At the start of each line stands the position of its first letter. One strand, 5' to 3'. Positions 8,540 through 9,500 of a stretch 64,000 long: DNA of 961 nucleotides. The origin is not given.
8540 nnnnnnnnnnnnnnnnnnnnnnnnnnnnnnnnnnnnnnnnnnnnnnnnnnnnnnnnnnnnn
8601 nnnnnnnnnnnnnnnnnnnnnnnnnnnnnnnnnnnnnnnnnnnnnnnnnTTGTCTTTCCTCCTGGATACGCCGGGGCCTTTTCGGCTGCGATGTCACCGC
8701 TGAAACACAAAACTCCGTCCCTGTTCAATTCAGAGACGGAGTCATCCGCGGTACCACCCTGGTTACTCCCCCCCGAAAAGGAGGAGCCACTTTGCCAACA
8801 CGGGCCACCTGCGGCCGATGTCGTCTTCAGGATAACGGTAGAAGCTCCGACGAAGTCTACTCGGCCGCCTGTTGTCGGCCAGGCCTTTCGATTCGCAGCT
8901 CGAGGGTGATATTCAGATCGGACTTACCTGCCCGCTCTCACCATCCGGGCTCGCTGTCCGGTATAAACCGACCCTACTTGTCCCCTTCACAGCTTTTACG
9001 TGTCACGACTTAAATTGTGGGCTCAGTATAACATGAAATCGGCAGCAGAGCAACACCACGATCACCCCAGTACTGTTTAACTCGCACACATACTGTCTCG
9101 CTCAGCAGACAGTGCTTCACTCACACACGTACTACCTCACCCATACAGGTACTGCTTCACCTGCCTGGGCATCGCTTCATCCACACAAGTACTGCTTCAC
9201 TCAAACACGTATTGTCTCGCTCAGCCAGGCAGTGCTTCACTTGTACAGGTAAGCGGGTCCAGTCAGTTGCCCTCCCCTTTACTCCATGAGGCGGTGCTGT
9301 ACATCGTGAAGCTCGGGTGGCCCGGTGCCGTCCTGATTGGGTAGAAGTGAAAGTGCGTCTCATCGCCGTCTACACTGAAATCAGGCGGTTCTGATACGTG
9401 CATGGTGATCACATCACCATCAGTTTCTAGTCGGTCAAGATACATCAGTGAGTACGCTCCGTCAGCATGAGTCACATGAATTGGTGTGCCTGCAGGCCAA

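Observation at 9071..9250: Array of nine phased 20-bp tandem repeats directly upstream of the T-box/cimA promoter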

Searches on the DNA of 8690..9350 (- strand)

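Call 51: search_rna_families(source=window, start=8950, end=9350, threshold=evalue, max_evalue=1)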
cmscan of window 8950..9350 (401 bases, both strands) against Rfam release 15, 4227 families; matches with E-value up to 1: 1.
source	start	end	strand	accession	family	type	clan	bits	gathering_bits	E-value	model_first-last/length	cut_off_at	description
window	8950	8999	-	RF00230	T-box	Cis-reg; leader;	-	20.9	93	0.011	1-50/219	3'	T-box leader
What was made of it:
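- No Rfam match (call 51).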

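Call 61: search_rna_families(source=window, start=8690, end=9030, threshold=gathering, show_alignments=1)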
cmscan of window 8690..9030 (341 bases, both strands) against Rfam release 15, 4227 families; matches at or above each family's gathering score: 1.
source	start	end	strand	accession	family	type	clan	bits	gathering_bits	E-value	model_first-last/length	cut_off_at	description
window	8729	8999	-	RF00230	T-box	Cis-reg; leader;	-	103.8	93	4.1e-24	1-219/219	no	T-box leader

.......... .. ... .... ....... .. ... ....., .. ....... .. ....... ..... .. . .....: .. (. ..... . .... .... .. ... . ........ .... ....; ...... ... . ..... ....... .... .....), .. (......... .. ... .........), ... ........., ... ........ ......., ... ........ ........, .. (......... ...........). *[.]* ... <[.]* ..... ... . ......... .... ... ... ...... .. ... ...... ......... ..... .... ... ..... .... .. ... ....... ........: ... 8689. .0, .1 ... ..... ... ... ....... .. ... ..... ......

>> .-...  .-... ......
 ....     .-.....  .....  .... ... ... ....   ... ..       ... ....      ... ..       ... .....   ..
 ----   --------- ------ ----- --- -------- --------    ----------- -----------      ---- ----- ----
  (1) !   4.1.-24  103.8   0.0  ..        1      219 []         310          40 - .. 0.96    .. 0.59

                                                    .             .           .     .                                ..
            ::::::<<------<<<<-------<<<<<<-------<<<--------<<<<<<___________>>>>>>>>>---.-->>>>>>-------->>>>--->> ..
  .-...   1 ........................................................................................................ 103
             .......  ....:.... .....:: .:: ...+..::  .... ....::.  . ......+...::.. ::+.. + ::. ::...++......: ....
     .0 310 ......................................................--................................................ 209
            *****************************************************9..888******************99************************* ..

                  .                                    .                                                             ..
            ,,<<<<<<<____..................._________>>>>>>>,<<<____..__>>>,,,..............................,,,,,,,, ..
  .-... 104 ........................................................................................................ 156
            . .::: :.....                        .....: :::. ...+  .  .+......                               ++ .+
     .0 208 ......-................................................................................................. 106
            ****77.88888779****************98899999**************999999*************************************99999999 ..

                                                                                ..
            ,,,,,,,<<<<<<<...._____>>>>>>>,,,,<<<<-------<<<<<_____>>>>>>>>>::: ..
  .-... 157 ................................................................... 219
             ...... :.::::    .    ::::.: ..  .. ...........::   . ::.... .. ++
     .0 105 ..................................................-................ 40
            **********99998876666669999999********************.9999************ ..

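Call 69: search_dna_similar(query=window:9040-9270:-, collection=plasmids, mode=distant, max_evalue=0.01, max_rows=10)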
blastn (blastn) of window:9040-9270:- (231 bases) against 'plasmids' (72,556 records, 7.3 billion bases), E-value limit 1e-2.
No match.
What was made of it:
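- On Iterons / replication origin: No plasmid match (call 69).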

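Call 70: search_dna_similar(query=window:9040-9270:-, collection=phages, mode=distant, max_evalue=0.01, max_rows=10)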
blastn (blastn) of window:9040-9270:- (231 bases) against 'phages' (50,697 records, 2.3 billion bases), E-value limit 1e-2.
No match.
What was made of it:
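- Tried and rejected: Mobile-element origin: no plasmid or phage similarity (calls 69, 70).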
